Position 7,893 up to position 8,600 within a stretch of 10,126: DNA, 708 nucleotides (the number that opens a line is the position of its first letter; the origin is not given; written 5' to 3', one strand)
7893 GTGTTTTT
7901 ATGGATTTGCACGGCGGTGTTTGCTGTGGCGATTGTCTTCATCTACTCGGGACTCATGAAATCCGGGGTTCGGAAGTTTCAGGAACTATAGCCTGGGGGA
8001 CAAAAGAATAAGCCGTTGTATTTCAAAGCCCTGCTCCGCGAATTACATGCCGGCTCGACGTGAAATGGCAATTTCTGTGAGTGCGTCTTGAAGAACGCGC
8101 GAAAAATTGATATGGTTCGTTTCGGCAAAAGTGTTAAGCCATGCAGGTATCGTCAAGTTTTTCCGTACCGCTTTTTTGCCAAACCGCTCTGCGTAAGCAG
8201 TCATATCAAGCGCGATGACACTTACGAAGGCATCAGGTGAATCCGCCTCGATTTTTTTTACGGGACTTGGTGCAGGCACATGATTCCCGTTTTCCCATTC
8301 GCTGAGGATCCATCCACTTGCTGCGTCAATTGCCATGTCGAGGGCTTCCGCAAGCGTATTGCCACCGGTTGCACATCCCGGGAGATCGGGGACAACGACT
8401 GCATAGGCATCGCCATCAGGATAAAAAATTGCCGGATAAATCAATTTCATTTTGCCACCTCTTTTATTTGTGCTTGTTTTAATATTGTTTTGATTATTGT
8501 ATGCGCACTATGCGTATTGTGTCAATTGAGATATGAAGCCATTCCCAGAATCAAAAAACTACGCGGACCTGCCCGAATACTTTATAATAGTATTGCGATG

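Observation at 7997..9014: ~1 kb segment carrying orphan hicB and a small membrane-protein gene is bracketed by significant inverted repeats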

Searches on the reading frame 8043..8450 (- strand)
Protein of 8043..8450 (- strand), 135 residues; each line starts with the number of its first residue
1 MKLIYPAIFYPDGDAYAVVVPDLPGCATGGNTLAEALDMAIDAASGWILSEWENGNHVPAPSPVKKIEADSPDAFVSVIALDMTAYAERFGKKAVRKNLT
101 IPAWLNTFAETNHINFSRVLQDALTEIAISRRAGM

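Call 8: search_protein_families(library=pfam, proteins=[window:8043-8450:-], max_evalue=0.01)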
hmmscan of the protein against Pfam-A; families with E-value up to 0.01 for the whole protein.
window:8043-8450:- (135 aa): 2 families
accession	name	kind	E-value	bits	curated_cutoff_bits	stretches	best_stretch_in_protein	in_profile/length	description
PF15919.11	HicB_lk_antitox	-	4.1e-17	62.9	27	1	5-111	1-110/123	HicB_like antitoxin of bacterial toxin-antitoxin system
PF21748.3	UPF0150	-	0.00087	19.6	27.3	1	11-59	16-64/64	UPF0150-like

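Call 12: find_encoding_contigs(protein=window:8043-8450:-, flank=10000, max_places=10)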
Protein window:8043-8450:- (135 aa): no gene with exactly this product is on record in the collection.

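Call 25: find_homologous_proteins(query=window:8046-8450:-, max_evalue=1e-10)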
Query window:8046-8450:- (135 aa): 3835 proteins with E <= 1e-10 among 3859 candidates; the best 120 are listed.
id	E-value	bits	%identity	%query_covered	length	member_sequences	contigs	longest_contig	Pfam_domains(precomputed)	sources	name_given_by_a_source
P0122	2.4e-84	298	100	100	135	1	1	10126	PF15919.12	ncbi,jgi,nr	ncbi:MAG: type II toxin-antitoxin system HicB family antitoxin [Clostridiales Family XIII bacterium]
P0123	6.5e-54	199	70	100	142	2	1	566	PF15919.12,PF15970.12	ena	-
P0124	2.5e-51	191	70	91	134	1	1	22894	PF15919.12,PF15970.12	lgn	-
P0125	3.5e-51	190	69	91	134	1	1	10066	PF15919.12,PF15970.12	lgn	-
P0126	3.8e-51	190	69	99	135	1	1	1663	PF15919.12,PF15970.12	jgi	jgi:predicted RNase H-like HicB family nuclease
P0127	4.9e-51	190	69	91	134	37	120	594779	PF15919.12,PF15970.12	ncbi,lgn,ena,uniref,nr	ncbi:MAG: type II toxin-antitoxin system HicB family antitoxin [Dialister invisus]|uniref:Type II to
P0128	7.0e-51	189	67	98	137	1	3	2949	PF15919.12,PF15970.12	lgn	-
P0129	8.5e-51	189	66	98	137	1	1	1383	PF15919.12,PF15970.12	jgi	-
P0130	9.2e-51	189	65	99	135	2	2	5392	PF15919.12,PF15970.12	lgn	-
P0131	1.2e-50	189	66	96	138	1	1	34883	PF15919.12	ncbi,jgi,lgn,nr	ncbi:MAG: type II toxin-antitoxin system HicB family antitoxin [Clostridiales Family XIII bacterium]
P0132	1.3e-50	189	69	91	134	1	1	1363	PF15919.12,PF15970.12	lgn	-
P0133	1.6e-50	188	68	93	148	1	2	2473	PF15919.12,PF15970.12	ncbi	-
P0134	1.8e-50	188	70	94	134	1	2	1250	PF15919.12,PF15970.12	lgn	-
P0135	2.7e-50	188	66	98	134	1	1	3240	PF15919.12,PF15970.12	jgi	jgi:predicted RNase H-like HicB family nuclease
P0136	3.6e-50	187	65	93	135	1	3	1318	PF15919.12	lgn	-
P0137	3.9e-50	187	68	94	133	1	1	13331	PF15919.12,PF15970.12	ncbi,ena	-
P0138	4.1e-50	187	66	98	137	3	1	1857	PF15919.12,PF15970.12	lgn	-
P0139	4.6e-50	187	68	99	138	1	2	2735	PF15919.12,PF15970.12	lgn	-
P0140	4.7e-50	187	67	99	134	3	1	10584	PF15919.12,PF15970.12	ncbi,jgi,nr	ncbi:MAG: type II toxin-antitoxin system HicB family antitoxin [Oscillospiraceae bacterium]|jgi:pred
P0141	5.5e-50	187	67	93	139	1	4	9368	PF15919.12,PF15970.12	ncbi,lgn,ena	-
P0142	5.6e-50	187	65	92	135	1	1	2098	PF15919.12,PF15970.12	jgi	jgi:predicted RNase H-like HicB family nuclease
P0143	5.8e-50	187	67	92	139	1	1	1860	PF15919.12,PF15970.12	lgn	-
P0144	6.0e-50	186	64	99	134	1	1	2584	PF15919.12,PF15970.12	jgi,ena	-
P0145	6.9e-50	186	66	99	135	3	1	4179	PF15919.12,PF15970.12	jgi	jgi:predicted RNase H-like HicB family nuclease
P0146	7.0e-50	186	71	94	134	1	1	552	PF15919.12,PF15970.12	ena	-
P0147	7.8e-50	186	67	93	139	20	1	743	PF15919.12,PF15970.12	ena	-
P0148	1.0e-49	186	65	99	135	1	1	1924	PF15919.12,PF15970.12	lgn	-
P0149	1.1e-49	186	68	99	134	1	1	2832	PF15919.12,PF15970.12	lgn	-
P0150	1.2e-49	185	66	98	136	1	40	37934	PF15919.12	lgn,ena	-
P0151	1.3e-49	185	65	93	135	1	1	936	PF15919.12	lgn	-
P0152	1.5e-49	185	66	99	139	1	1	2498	PF15919.12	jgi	jgi:predicted RNase H-like HicB family nuclease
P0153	1.6e-49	185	66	93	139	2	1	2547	PF15919.12,PF15970.12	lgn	-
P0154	1.7e-49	185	66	98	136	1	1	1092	PF15919.12,PF15970.12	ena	-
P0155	1.8e-49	185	63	98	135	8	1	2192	PF15919.12,PF15970.12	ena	-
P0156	1.8e-49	185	66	98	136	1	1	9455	PF15919.12,PF15970.12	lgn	-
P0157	1.9e-49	185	67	94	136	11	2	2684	PF15919.12,PF15970.12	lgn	-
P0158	2.0e-49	185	65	98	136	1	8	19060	PF15919.12,PF15970.12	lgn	-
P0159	2.1e-49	185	61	99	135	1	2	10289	PF15919.12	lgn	-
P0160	2.2e-49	185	65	99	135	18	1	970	PF15919.12,PF15970.12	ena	-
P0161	2.4e-49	184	68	94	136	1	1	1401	PF15919.12,PF15970.12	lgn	-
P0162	2.6e-49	184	65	98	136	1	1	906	PF15919.12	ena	-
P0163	3.0e-49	184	65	99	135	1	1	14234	PF15919.12,PF15970.12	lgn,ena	-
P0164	3.0e-49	184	63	98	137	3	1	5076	PF15919.12,PF15970.12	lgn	-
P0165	3.2e-49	184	66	94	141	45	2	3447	PF15919.12,PF15970.12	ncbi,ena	-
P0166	3.3e-49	184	67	93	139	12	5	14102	PF15919.12,PF15970.12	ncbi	-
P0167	3.7e-49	184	64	98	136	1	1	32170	PF15919.12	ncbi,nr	ncbi:MAG: type II toxin-antitoxin system HicB family antitoxin [Candidatus Gastranaerophilales bacte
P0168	3.9e-49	184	66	93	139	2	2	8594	PF15919.12,PF15970.12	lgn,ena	-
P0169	4.3e-49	184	68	92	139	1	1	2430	PF15919.12,PF15970.12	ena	-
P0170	4.8e-49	184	67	94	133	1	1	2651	PF15919.12,PF15970.12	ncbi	-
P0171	6.1e-49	183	67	94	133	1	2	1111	PF15919.12,PF15970.12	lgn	-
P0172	6.1e-49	183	68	94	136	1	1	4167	PF15919.12,PF15970.12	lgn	-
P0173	6.3e-49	183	68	94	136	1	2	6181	PF15919.12,PF15970.12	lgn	-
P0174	8.7e-49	183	64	98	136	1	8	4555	PF15919.12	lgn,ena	-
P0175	8.7e-49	183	65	99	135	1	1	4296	PF15919.12,PF15970.12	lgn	-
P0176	8.8e-49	183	64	99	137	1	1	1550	PF15919.12,PF15970.12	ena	-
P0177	8.9e-49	183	68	94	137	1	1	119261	PF15919.12,PF15970.12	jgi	jgi:predicted RNase H-like HicB family nuclease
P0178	9.4e-49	183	68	92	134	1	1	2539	PF15919.12,PF15970.12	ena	-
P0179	9.4e-49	183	70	92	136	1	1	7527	PF15919.12,PF15970.12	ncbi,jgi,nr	ncbi:MAG: type II toxin-antitoxin system HicB family antitoxin [Acidobacteriota bacterium]|jgi:predi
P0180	9.4e-49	183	66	95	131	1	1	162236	PF15919.12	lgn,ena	-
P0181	9.4e-49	183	65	98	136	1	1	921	PF15919.12,PF15970.12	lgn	-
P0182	9.8e-49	183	65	99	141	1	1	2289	PF15919.12,PF15970.12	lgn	-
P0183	1.1e-48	182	64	98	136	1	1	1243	PF15919.12,PF15970.12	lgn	-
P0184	1.1e-48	182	64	98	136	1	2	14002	PF15919.12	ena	-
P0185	1.2e-48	182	65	98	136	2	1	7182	PF15919.12,PF15970.12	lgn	-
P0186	1.3e-48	182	65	98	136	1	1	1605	PF15919.12,PF15970.12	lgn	-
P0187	1.3e-48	182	67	99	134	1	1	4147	PF15919.12,PF15970.12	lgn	-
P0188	1.3e-48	182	67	94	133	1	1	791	PF15919.12,PF15970.12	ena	-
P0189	1.4e-48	182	66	99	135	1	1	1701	PF15919.12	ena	-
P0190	1.4e-48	182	64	98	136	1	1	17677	PF15919.12,PF15970.12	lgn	-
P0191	1.5e-48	182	64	98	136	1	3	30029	PF15919.12,PF15970.12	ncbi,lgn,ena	-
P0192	1.6e-48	182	65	98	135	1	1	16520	PF15919.12,PF15970.12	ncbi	-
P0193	1.6e-48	182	66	96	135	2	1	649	PF15919.12,PF15970.12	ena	-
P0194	1.6e-48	182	66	94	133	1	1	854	PF15919.12,PF15970.12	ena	-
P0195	1.7e-48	182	65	99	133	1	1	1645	PF15919.12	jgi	jgi:predicted RNase H-like HicB family nuclease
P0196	1.8e-48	182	65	98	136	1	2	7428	PF15919.12,PF15970.12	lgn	-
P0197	1.9e-48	182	67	94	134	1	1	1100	PF15919.12,PF15970.12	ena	-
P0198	1.9e-48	182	65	99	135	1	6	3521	PF15919.12,PF15970.12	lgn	-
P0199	2.0e-48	182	68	94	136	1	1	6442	PF15919.12,PF15970.12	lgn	-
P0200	2.0e-48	182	65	98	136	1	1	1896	PF15919.12,PF15970.12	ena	-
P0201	2.0e-48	182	64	98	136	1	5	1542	PF15919.12,PF15970.12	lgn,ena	-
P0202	2.1e-48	181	64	98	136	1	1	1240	PF15919.12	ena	-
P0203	2.2e-48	181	66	94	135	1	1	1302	PF15919.12,PF15970.12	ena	-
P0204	2.2e-48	181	67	94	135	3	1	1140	PF15919.12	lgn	-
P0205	2.3e-48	181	64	99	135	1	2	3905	PF15919.12,PF15970.12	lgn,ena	-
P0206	2.4e-48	181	68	94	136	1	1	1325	PF15919.12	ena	-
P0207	2.6e-48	181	66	98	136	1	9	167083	PF15919.12,PF15970.12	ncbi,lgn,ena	-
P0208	2.7e-48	181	67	94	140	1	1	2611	PF15919.12,PF15970.12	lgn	-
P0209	2.7e-48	181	64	98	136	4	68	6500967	PF15919.12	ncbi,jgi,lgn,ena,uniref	ncbi:type II toxin-antitoxin system HicB family antitoxin [Blautia coccoides]|uniref:type II toxin-a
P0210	2.8e-48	181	67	94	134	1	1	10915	PF15919.12,PF15970.12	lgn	-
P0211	3.1e-48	181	63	99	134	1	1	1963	PF15919.12,PF15970.12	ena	-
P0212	3.2e-48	181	65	99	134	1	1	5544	PF15919.12,PF15970.12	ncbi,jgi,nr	ncbi:MAG: type II toxin-antitoxin system HicB family antitoxin [Peptococcaceae bacterium]|jgi:predic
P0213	3.2e-48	181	67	94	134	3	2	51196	PF15919.12,PF15970.12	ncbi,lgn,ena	-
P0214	3.4e-48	181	66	94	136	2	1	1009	PF15919.12,PF15970.12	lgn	-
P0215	3.4e-48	181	66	94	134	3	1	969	PF15919.12,PF15970.12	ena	-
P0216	3.8e-48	181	66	98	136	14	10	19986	PF15919.12,PF15970.12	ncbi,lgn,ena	-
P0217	3.9e-48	181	64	99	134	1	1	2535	PF15919.12,PF15970.12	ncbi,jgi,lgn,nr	ncbi:MAG: type II toxin-antitoxin system HicB family antitoxin [Deferribacteraceae bacterium]|jgi:pr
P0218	4.1e-48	181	67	94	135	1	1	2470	PF15919.12,PF15970.12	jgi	-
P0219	4.1e-48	181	67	94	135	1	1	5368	PF15919.12,PF15970.12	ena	-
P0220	4.1e-48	181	65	99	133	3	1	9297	PF15919.12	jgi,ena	-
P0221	4.3e-48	180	66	94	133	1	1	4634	PF15919.12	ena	-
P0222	5.0e-48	180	67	93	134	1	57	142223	PF15919.12,PF15970.12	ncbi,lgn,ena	-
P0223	5.0e-48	180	63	93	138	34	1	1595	PF15919.12,PF15970.12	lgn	-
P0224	5.5e-48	180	62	99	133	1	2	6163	PF15919.12,PF15970.12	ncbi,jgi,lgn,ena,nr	ncbi:MAG: type II toxin-antitoxin system HicB family antitoxin [Spirochaetaceae bacterium]|nr:type I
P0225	5.7e-48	180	64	98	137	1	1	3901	PF15919.12,PF15970.12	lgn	-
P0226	5.8e-48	180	65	94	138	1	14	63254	PF15919.12,PF15970.12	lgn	-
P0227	6.2e-48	180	67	94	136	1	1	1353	PF15919.12,PF15970.12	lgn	-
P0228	6.3e-48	180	61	99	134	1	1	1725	PF15919.12,PF15970.12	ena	-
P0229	6.4e-48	180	62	98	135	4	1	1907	PF15919.12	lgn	-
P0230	6.4e-48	180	66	94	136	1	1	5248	PF15919.12,PF15970.12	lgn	-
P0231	6.4e-48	180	67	94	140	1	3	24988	PF15919.12,PF15970.12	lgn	-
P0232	6.5e-48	180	67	99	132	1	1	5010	PF15919.12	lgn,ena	-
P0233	6.7e-48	180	63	99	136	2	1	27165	PF15919.12,PF15970.12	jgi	jgi:predicted RNase H-like HicB family nuclease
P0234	6.7e-48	180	65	98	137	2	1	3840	PF15919.12,PF15970.12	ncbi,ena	-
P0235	6.8e-48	180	64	99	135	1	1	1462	PF15919.12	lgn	-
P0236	6.8e-48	180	65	98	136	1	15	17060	PF15919.12,PF15970.12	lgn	-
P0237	6.8e-48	180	63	99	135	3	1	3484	PF15919.12,PF15970.12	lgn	-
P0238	7.1e-48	180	64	98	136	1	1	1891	PF15919.12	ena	-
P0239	7.1e-48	180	68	93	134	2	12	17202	PF15919.12,PF15970.12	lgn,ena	-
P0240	7.5e-48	180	62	99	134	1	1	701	PF15919.12,PF15970.12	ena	-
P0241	7.5e-48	180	65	98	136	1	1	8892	PF15919.12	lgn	-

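Call 26: find_encoding_contigs(protein=P0131, flank=4000, max_places=3)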
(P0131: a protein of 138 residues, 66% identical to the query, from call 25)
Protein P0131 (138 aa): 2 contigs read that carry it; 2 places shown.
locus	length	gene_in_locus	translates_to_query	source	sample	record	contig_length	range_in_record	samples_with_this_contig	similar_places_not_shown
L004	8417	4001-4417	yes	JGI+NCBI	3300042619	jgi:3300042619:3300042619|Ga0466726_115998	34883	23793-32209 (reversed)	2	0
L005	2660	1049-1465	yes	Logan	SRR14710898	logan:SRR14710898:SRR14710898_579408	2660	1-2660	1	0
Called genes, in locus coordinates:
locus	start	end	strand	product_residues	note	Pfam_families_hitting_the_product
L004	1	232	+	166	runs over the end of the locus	PF01381:HTH_3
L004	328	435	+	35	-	-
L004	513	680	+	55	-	-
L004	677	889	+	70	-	PF13560:HTH_31 (weak), PF01381:HTH_3, PF13443:HTH_26 (weak)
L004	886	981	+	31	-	-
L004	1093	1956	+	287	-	PF07751:Abi_2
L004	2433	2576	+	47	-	-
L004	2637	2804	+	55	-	-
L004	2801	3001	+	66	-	PF01381:HTH_3, PF13443:HTH_26 (weak), PF13560:HTH_31 (weak)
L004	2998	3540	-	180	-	PF13650:Asp_protease_2 (weak), PF13975:gag-asp_proteas, PF02810:SEC-C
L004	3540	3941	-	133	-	-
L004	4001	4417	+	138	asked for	PF15919:HicB_lk_antitox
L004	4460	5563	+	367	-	PF00589:Phage_integrase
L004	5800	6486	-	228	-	PF02525:Flavodoxin_2, PF03358:FMN_red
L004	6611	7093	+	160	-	-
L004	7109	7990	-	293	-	PF00781:DAGK_cat, PF19279:YegS_C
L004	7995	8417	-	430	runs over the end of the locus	PF08245:Mur_ligase_M, PF02875:Mur_ligase_C, PF27239:FOL3_C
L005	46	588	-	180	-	PF13650:Asp_protease_2 (weak), PF13975:gag-asp_proteas, PF02810:SEC-C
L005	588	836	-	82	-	-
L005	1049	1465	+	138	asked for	PF15919:HicB_lk_antitox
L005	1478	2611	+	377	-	PF00589:Phage_integrase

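Call 27: find_encoding_contigs(protein=P0124, flank=4000, max_places=3)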
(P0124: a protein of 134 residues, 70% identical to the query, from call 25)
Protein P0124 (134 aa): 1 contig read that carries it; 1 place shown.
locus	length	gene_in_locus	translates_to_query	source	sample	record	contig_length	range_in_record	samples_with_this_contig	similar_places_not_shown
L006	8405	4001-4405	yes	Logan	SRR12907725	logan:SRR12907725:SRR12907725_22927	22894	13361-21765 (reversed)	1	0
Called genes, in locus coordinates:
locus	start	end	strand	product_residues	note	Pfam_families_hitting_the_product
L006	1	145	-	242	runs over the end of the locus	-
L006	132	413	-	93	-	-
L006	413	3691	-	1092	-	PF13550:Phage-tail_3, PF23666:Rcc01698_C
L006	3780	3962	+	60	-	PF07927:HicA_toxin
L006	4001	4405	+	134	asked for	PF15970:HicB-like_2 (weak), PF15919:HicB_lk_antitox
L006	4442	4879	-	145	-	PF00877:NLPC_P60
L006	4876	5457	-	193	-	PF09931:Phage_phiJL001_Gp84_N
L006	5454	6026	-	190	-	PF09343:DUF2460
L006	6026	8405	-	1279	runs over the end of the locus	PF00877:NLPC_P60 (faint)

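Call 28: find_encoding_contigs(protein=P0122, flank=10000, max_places=5)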
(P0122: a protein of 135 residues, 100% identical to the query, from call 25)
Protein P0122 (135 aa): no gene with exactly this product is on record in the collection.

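Call 40: search_protein_families(library=ncbifam, proteins=[window:8046-8450:-], max_evalue=1)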
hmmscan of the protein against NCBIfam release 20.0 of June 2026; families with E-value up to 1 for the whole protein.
window:8046-8450:- (135 aa): 0 families

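Call 52: find_encoding_contigs(protein=P0126, flank=1500, max_places=2)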
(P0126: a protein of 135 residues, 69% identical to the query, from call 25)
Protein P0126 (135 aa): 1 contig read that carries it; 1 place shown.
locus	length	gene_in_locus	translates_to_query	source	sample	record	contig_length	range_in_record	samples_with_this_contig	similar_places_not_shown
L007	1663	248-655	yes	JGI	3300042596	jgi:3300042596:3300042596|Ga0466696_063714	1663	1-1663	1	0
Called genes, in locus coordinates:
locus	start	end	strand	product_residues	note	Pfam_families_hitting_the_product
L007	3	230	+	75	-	?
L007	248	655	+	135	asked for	PF15919:HicB_lk_antitox, PF15970:HicB-like_2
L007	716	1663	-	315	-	?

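Call 53: find_encoding_contigs(protein=P0125, flank=1500, max_places=2)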
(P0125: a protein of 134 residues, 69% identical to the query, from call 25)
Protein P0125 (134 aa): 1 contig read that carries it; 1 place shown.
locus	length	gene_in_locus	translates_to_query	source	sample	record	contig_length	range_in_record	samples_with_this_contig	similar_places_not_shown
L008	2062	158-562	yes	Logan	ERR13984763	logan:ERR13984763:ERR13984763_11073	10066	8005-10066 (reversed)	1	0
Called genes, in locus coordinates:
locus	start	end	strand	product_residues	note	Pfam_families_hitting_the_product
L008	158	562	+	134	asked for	PF15970:HicB-like_2 (weak), PF15919:HicB_lk_antitox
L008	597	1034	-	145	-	PF00877:NLPC_P60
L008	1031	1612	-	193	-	PF09931:Phage_phiJL001_Gp84_N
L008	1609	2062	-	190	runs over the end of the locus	PF09343:DUF2460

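Call 54: find_encoding_contigs(protein=P0140, flank=1500, max_places=2)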
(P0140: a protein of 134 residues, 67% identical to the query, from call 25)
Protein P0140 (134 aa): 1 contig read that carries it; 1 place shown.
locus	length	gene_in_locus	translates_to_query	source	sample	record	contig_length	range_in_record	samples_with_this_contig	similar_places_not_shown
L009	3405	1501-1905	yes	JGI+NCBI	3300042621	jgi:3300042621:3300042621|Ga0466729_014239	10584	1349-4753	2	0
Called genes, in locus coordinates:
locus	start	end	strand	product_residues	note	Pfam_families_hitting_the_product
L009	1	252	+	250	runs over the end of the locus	PF01471:PG_binding_1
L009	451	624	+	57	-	PF07927:HicA_toxin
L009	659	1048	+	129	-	PF15919:HicB_lk_antitox, PF15970:HicB-like_2 (weak)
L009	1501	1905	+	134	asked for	PF15919:HicB_lk_antitox, PF15970:HicB-like_2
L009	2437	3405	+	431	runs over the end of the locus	PF00589:Phage_integrase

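Call 72: search_protein_families(library=padloc, proteins=[window:8046-8450:-], max_evalue=1)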
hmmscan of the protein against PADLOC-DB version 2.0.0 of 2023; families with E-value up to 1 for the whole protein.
window:8046-8450:- (135 aa): 0 families
